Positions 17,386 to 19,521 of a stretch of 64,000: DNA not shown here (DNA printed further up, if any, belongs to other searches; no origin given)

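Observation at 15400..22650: Compositionally distinct (apparently higher-GC) efflux island: DtxR-like regulator, AraC regulator, leader ORF, heterodimeric ABC exporter, MATE pump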

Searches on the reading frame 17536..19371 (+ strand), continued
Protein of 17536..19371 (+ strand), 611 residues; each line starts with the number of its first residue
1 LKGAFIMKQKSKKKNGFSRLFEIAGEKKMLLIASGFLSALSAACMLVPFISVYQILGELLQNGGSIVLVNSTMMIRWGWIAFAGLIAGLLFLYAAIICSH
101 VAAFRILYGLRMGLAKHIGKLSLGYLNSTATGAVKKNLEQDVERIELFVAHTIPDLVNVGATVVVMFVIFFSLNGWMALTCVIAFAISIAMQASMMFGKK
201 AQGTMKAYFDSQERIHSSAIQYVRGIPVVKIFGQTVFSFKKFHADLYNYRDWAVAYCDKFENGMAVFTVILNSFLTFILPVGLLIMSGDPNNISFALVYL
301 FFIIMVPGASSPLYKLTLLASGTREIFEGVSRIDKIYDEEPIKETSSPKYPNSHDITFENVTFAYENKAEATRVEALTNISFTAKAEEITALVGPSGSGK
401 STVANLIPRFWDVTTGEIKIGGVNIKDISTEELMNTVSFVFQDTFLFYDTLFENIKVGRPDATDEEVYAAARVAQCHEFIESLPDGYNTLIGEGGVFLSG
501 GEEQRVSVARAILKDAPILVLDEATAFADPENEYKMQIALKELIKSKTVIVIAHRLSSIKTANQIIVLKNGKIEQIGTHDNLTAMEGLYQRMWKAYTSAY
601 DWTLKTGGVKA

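Call 45: search_protein_families(library=ncbifam, proteins=[L090:3020-3976:+, L090:3973-4773:+, L090:4839-5558:+, L090:5543-6265:+, L090:6262-7107:+, L090:7104-7880:+, L088:7071-7865:+, L086:7459-7779:-, L086:5085-7388:-], max_evalue=0.00001)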
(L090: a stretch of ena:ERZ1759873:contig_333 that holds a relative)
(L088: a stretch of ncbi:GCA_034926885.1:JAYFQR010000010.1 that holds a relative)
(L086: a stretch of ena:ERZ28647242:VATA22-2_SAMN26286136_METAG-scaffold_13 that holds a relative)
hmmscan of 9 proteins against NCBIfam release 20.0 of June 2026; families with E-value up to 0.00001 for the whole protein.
L090:3020-3976:+ (318 aa): 12 families
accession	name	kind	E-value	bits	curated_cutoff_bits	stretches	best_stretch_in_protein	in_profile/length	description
NF045470.1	Opp2B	equivalog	1.6e-69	234.4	350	1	13-306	2-295/300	nickel ABC transporter permease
NF045469.1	Opp1B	equivalog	2.2e-65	221.2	380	1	7-306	3-302/307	nickel/cobalt ABC transporter permease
TIGR02789.1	nickel_nikB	equivalog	9.6e-61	205.9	447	1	7-307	3-303/314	nickel ABC transporter permease subunit NikB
NF007677.0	PRK10352.1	equivalog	5.4e-49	167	433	1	7-306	3-302/314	nickel ABC transporter permease subunit NikB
NF011661.0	PRK15081.1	equivalog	2.5e-48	165.1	463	1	7-305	3-298/306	glutathione ABC transporter permease GsiC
NF045471.1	Opp3B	equivalog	3.9e-40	138.2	480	1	7-306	3-298/308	oligopeptide ABC transporter permease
NF045472.1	Opp4B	equivalog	9.8e-40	136.8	450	1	7-305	3-313/319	oligopeptide ABC transporter permease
NF007008.0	PRK09471.1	equivalog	4.6e-36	124.8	388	1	6-305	2-299/306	oligopeptide ABC transporter permease OppB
NF008161.0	PRK10914.1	equivalog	5.6e-36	124.4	590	2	185-306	210-331/339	dipeptide ABC transporter permease DppB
NF011690.0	PRK15110.1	equivalog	8.5e-28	97.7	432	2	69-183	41-155/321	putrescine export ABC transporter permease SapB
NF011712.0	PRK15133.1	subfamily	9.4e-25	87.3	445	1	52-302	83-351/364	microcin C ABC transporter permease YejB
NF043081.1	MMSYN1_0165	equivalog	8.1e-11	41.5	350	1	42-303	113-377/388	oligopeptide ABC transporter permease OppB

L090:3973-4773:+ (266 aa): 16 families
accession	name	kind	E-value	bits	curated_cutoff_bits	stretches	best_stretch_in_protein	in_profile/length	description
NF045473.1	Opp1C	equivalog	1.8e-51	175.1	350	1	8-259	9-260/267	nickel/cobalt ABC transporter permease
NF045474.1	Opp2C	equivalog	1e-50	172.6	300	1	28-258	1-231/236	nickel transporter permease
TIGR02790.1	nickel_nikC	equivalog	4e-47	161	358.45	1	10-258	6-253/258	nickel ABC transporter permease subunit NikC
NF007738.0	PRK10417.1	equivalog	3e-44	151.6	335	1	7-258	10-263/277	nickel ABC transporter permease subunit NikC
NF047573.1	opine_perm_CntC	exception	1.3e-41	142.8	440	1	8-258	13-263/271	staphylopine uptake ABC transporter permease subunit CntC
NF045476.1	Opp4C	equivalog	3e-37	128.4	350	1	10-257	20-270/278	oligopeptide ABC transporter permease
NF007376.0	PRK09881.1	equivalog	2e-34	118.9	434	1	6-256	32-283/298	D,D-dipeptide ABC transporter permease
NF011662.0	PRK15082.1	equivalog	3e-32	112.2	484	1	13-257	46-291/303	glutathione ABC transporter permease GsiD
NF011691.0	PRK15111.1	equivalog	1.6e-28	100.2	379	1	14-259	37-288/296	putrescine export ABC transporter permease SapC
NF011935.0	PRK15406.1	equivalog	6.4e-27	95.1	433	1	13-256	46-291/302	oligopeptide ABC transporter permease OppC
NF008160.0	PRK10913.1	equivalog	1e-25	90.8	483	1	8-256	33-288/300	dipeptide ABC transporter permease DppC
NF045475.1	Opp3C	equivalog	3e-25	89.1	450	1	45-257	106-318/328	oligopeptide ABC transporter permease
NF043080.1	MMSYN1_0166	equivalog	2.7e-21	75.8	370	1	7-255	40-294/307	oligopeptide ABC transporter permease OppC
NF011596.0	PRK15021.1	subfamily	5.3e-13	48.7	439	1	42-213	116-287/341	microcin C ABC transporter permease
TIGR01097.1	PhnE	equivalog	8.2e-11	41.8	216.7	1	59-192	54-189/252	phosphonate ABC transporter, permease protein PhnE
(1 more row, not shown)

L090:4839-5558:+ (239 aa): 178 families (the best 25 are shown)
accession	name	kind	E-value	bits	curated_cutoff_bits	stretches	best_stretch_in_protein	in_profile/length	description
TIGR02770.1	nickel_nikD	equivalog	6.9e-57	192.5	318.7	1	2-225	10-228/230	nickel import ATP-binding protein NikD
NF047576.1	opine_ATP_CntF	equivalog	1.2e-53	182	385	1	2-231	28-258/264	staphylopine uptake ABC transporter ATP-binding protein CntF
NF047578.1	opine_ATP_CntD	equivalog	1.4e-52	178.6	380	1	2-232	28-259/266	staphylopine uptake ABC transporter ATP-binding protein CntD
NF007010.1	PRK09473.1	subfamily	1.5e-41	142.2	575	1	2-231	29-259/318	oligopeptide ABC transporter ATP-binding protein OppD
NF008246.0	PRK11022.1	equivalog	4.3e-40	137.8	541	1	2-222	31-253/326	dipeptide ABC transporter ATP-binding protein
NF007613.0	PRK10261.1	equivalog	1.2e-37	129.7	1077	1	2-230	40-276/623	glutathione ABC transporter ATP-binding protein GsiA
TIGR02769.1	nickel_nikE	equivalog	1.3e-36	126.4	332.55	1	2-211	35-239/265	nickel import ATP-binding protein NikE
NF011713.0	PRK15134.1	equivalog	1.1e-35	123.3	834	1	2-226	33-260/529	microcin C ABC transporter ATP-binding protein YejF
NF043079.1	MMSYN1_0167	equivalog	2.6e-35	122.2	740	1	54-219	300-467/561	oligopeptide ABC transporter ATP-binding protein OppD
NF011674.0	PRK15093.1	equivalog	2.6e-34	118.8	627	1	3-222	32-258/330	putrescine export ABC transporter ATP-binding protein SapD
NF007739.0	PRK10419.1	subfamily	1.2e-33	116.8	354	1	2-206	36-235/268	nickel ABC transporter ATP-binding protein NikE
TIGR04521.1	ECF_ATPase_2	equivalog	2.5e-31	108.8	330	1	2-215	29-237/279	energy-coupling factor transporter ATPase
NF008453.0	PRK11308.1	subfamily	1.6e-29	103.2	408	1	2-230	46-269/334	dipeptide ABC transporter ATP-binding protein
NF011659.0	PRK15079.1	equivalog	5.1e-28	97.7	540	1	3-225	49-267/334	murein tripeptide/oligopeptide ABC transporter ATP binding protein OppF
TIGR03608.1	L_ocin_972_ABC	subfamily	5.4e-28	97.9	254.85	1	2-189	22-200/206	putative bacteriocin export ABC transporter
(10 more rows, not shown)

L090:5543-6265:+ (240 aa): 186 families (the best 25 are shown)
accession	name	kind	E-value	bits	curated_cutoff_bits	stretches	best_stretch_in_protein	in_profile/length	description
TIGR02769.1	nickel_nikE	equivalog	4.5e-59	200.1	332.55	1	15-229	18-232/265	nickel import ATP-binding protein NikE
NF007739.0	PRK10419.1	subfamily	8.9e-59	199.2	354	1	7-229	7-233/268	nickel ABC transporter ATP-binding protein NikE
TIGR04521.1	ECF_ATPase_2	equivalog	9.8e-50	169.2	330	1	5-231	2-228/279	energy-coupling factor transporter ATPase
TIGR01186.1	proV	subfamily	4.1e-46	157.8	326.6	1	21-230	6-212/363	betaine/proline/choline family ABC transporter ATP-binding protein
NF008453.0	PRK11308.1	subfamily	1.9e-42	145.7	408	1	17-232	31-246/334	dipeptide ABC transporter ATP-binding protein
TIGR04520.1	ECF_ATPase_1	equivalog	7.3e-42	143.6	315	1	5-230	2-218/269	energy-coupling factor transporter ATPase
TIGR00968.1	3a0106s01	subfamily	9.5e-42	143.1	342.75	1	19-229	11-212/237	sulfate ABC transporter ATP-binding protein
TIGR02142.1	modC_ABC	equivalog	2.8e-41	141.9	285.05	1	26-230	15-214/353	molybdenum ABC transporter ATP-binding protein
NF040933.2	ABC_arch_GlcV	equivalog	1.5e-40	139.2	450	1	4-228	3-222/357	glucose ABC transporter ATP-binding protein GlcV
TIGR03265.1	PhnT2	equivalog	3.3e-40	138.4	457.7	1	19-230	15-217/353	putative 2-aminoethylphosphonate ABC transporter ATP-binding protein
NF008513.0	PRK11432.1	equivalog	5.8e-40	137.3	496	1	22-230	20-219/351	ferric ABC transporter ATP-binding protein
NF040840.2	tungstate_WtpC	equivalog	1.4e-39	136.4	440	1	7-230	5-213/347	tungstate ABC transporter ATP-binding protein WtpC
NF010158.0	PRK13637.1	equivalog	1.9e-39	135.5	390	1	4-230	3-227/287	energy-coupling factor transporter ATPase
TIGR03005.1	ectoine_ehuA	equivalog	3.4e-39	134.6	345.4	1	19-230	11-229/252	ectoine/hydroxyectoine ABC transporter ATP-binding protein EhuA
NF006987.0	PRK09452.1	equivalog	1.1e-38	132.9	482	1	6-230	20-230/378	spermidine/putrescine ABC transporter ATP-binding protein PotA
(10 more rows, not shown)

L090:6262-7107:+ (281 aa): 9 families
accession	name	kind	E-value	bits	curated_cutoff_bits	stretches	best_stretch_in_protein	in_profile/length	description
TIGR02294.1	nickel_nikA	equivalog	3.9e-60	203.8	393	1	41-268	3-235/501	nickel ABC transporter substrate-binding protein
NF047575.1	opine_bind_CntA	exception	5.9e-53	180.2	800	1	14-256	10-250/535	staphylopine-dependent metal ABC transporter substrate-binding lipoprotein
NF011942.0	PRK15413.1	equivalog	9.6e-31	107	594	1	42-255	26-242/512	glutathione ABC transporter substrate-binding protein GsiB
NF045468.1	Opp5A_nikA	equivalog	4.2e-30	104.7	600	1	23-257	1-219/488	nickel ABC transporter substrate-binding protein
NF045467.1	Opp4A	equivalog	1.6e-21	76.2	650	1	34-275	25-281/556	oligopeptide ABC transporter substrate-binding protein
TIGR04028.1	SBP_KPN_01854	hypoth_equivalog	7.2e-21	74.3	468.5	1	66-223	28-190/509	TIGR04028 family ABC transporter substrate-binding protein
NF011689.0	PRK15109.1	equivalog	2.4e-15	56.2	560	1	16-254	8-270/547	ABC transporter substrate-binding protein SapA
NF043070.1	DppA_dipep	equivalog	4.8e-12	45.2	1005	1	40-253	25-264/535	dipeptide ABC transporter periplasmic-binding protein DppA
NF010149.0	PRK13626.1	equivalog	2.7e-07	29.6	476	1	78-242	157-310/552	HTH-type transcriptional regulator SgrR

L090:7104-7880:+ (258 aa): 9 families
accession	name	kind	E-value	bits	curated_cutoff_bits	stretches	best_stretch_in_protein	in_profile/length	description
TIGR02294.1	nickel_nikA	equivalog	1.1e-45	156.1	393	1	4-247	250-492/501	nickel ABC transporter substrate-binding protein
NF047575.1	opine_bind_CntA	exception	3.4e-35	121.6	800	1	5-244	282-521/535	staphylopine-dependent metal ABC transporter substrate-binding lipoprotein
TIGR04028.1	SBP_KPN_01854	hypoth_equivalog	2e-17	62.9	468.5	1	8-133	258-381/509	TIGR04028 family ABC transporter substrate-binding protein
NF045467.1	Opp4A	equivalog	5.8e-17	61.1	650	1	14-133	311-432/556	oligopeptide ABC transporter substrate-binding protein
NF045468.1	Opp5A_nikA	equivalog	3.4e-13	48.9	600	1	5-133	243-367/488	nickel ABC transporter substrate-binding protein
NF011689.0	PRK15109.1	equivalog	6.6e-08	31.7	560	1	8-172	300-454/547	ABC transporter substrate-binding protein SapA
NF043070.1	DppA_dipep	equivalog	1.2e-06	27.4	1005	1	8-170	295-448/535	dipeptide ABC transporter periplasmic-binding protein DppA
NF011942.0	PRK15413.1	equivalog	4.8e-06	25.5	594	1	6-85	269-346/512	glutathione ABC transporter substrate-binding protein GsiB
NF011684.0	PRK15104.1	equivalog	7.5e-06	24.9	947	1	10-210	303-494/543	oligopeptide ABC transporter substrate-binding protein OppA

L088:7071-7865:+ (264 aa): 0 families

L086:7459-7779:- (106 aa): 0 families

L086:5085-7388:- (767 aa): 27 families (the best 25 are shown)
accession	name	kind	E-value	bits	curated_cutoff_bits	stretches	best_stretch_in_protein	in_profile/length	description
TIGR01786.1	TonB-hemlactrns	subfamily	1.6e-26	92.9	323.75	2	456-766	388-718/719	TonB-dependent hemoglobin/transferrin/lactoferrin family receptor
NF053590.1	TonB_dep_TOL0244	equivalog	2.5e-24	85.8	645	1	188-699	83-559/604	TOL_0244 family TonB-dependent receptor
TIGR01785.1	TonB-hemin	subfamily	2.8e-24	85.6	316.85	1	117-740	1-659/677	TonB-dependent heme/hemoglobin receptor family protein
NF010010.0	PRK13483.1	equivalog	3.7e-24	84.7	927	1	105-522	21-433/660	ligand-gated channel protein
TIGR04056.1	OMP_RagA_SusC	subfamily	5.9e-24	84.5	368.25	1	35-275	3-231/981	SusC/RagA family TonB-linked outer membrane protein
TIGR01783.1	TonB-siderophor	subfamily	6e-23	81.3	223.5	1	138-379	6-234/649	TonB-dependent siderophore receptor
TIGR01779.1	TonB-B12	equivalog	1.6e-22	79.8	599.7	1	113-524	24-417/614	TonB-dependent vitamin B12 receptor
NF050067.1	TonBEntbctnRecCfrA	equivalog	1.1e-21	76.9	1200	2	108-244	17-159/698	TonB-dependent ferric enterobactin receptor CfrA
NF007478.2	PRK10064.1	equivalog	1.5e-21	76.4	745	1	118-244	31-159/663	catecholate siderophore receptor CirA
NF010011.0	PRK13484.1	equivalog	2.4e-20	72.4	1197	1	118-294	31-213/682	IreA family TonB-dependent siderophore receptor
NF007926.1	PRK10641.1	equivalog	1e-19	70.6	836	1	117-556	27-444/617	TonB-dependent vitamin B12 receptor BtuB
NF010038.0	PRK13513.1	equivalog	4e-18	65.3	942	1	111-552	29-458/659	ligand-gated channel protein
NF010012.0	PRK13486.1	equivalog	7.8e-18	64.2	924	1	114-244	22-159/696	TonB-dependent receptor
NF010048.1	PRK13524.1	subfamily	2e-15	56.3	493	1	99-248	22-181/744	FepA family TonB-dependent siderophore receptor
NF010051.0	PRK13528.1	subfamily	4.3e-12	45.1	583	1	114-264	32-193/727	FepA family TonB-dependent siderophore receptor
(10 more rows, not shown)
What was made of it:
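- Closest known: NikABCDE and staphylopine CntABCDF importers. Same: In the intact module of L090 and L093, the five genes give their best NCBIfam hits to NikA-E, S. aureus Opp1/Opp2 (Ni/Co) and CntA/C/D/F (call 45).
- The lost importer looks Ni/Co/opine-like rather than iron-specific (call 45). The lost importer is most similar to Ni/Co and staphylopine systems (call 45).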

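Call 48: find_related_loci(query=window:17554-19371:+, collection=metagenome_contigs, flank=8000)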
Query window:17554-19371:+ (605 aa) in metagenome_contigs; peptide patterns used: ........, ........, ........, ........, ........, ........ (x = any residue, [..] = any of these).
484 stretches matched a pattern; 422 encode a relative of the query (tblastn E <= 1e-3); the best 80 are kept; 80 distinct loci.
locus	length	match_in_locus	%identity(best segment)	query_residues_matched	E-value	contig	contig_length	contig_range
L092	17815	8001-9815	89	1-605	0e+0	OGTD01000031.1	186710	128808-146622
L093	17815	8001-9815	86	1-605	0e+0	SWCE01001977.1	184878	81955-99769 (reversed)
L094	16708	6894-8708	86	1-605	0e+0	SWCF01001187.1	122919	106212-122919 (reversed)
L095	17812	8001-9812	76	1-604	0e+0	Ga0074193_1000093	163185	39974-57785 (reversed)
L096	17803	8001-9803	67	4-604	0e+0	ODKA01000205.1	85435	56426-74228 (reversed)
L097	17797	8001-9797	67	4-602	0e+0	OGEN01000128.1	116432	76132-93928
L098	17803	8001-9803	67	4-604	0e+0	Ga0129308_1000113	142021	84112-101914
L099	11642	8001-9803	66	2-602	0e+0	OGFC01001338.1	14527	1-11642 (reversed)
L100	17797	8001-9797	66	4-602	0e+0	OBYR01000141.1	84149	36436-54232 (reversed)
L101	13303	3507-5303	66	1-602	0e+0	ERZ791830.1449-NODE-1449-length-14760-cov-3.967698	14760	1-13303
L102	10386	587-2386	66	1-600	0e+0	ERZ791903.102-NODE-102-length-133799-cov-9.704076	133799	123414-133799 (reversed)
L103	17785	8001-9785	64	4-598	0e+0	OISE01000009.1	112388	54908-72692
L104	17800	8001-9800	62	5-604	0e+0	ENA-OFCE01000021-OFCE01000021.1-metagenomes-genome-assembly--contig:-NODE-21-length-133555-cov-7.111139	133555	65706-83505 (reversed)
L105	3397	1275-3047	66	10-600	0e+0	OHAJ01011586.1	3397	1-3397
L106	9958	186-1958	66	10-600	0e+0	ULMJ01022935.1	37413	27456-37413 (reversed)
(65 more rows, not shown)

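Call 49: find_encoding_contigs(protein=P0016, flank=10000, max_places=2)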
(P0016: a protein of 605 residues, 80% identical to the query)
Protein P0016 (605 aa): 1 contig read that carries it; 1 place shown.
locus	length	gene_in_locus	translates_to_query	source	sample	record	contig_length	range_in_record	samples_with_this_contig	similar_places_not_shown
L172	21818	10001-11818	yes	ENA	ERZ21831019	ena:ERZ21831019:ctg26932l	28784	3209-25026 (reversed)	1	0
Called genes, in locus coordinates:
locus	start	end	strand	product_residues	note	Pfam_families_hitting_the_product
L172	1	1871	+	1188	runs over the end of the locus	PF01855:POR_N, PF17147:PFOR_II, PF01558:POR, PF10371:EKR, PF00037:Fer4 (weak), PF12838:Fer4_7, PF13183:Fer4_8, PF02775:TPP_enzyme_C, +7 more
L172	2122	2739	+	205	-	PF00440:TetR_N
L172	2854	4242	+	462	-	PF01554:MatE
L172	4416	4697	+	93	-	PF10087:DUF2325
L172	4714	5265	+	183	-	PF12672:DUF3793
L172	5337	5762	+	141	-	PF12641:Flavodoxin_3 (weak), PF00258:Flavodoxin_1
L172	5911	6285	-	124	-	PF01325:Fe_dep_repress, PF02742:Fe_dep_repr_C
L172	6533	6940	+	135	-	PF01047:MarR (weak), PF01325:Fe_dep_repress, PF12802:MarR_2 (weak)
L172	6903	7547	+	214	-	PF13487:HD_5, PF01966:HD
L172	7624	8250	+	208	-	PF01209:Ubie_methyltran, PF13489:Methyltransf_23, PF05219:DREV (weak), PF07021:MetW (weak), PF13847:Methyltransf_31, PF08241:Methyltransf_11, PF08242:Methyltransf_12, PF13649:Methyltransf_25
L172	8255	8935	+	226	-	PF01209:Ubie_methyltran, PF13847:Methyltransf_31, PF08241:Methyltransf_11, PF08242:Methyltransf_12, PF13649:Methyltransf_25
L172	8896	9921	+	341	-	PF12833:HTH_18, PF00165:HTH_AraC (weak)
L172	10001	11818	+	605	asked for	PF00664:ABC_membrane, PF00005:ABC_tran, PF02463:SMC_N (faint)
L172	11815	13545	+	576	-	PF00664:ABC_membrane, PF00005:ABC_tran, PF02463:SMC_N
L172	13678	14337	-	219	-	PF01209:Ubie_methyltran, PF05175:MTS, PF13489:Methyltransf_23, PF13847:Methyltransf_31, PF08241:Methyltransf_11, PF08242:Methyltransf_12, PF13649:Methyltransf_25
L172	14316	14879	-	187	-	PF03551:PadR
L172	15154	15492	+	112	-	PF09605:Trep_Strep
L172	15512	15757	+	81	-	PF09605:Trep_Strep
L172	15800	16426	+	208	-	PF02361:CbiQ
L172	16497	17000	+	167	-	PF00005:ABC_tran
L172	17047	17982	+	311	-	PF00005:ABC_tran, PF02463:SMC_N, PF13166:AAA_13 (faint), PF13304:AAA_21 (weak)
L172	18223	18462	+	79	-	-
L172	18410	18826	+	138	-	-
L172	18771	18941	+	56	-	-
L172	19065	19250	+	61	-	-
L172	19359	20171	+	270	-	PF04072:LCM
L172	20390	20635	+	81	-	-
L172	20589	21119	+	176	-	PF00496:SBP_bac_5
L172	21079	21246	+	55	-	-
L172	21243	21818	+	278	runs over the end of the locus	PF00496:SBP_bac_5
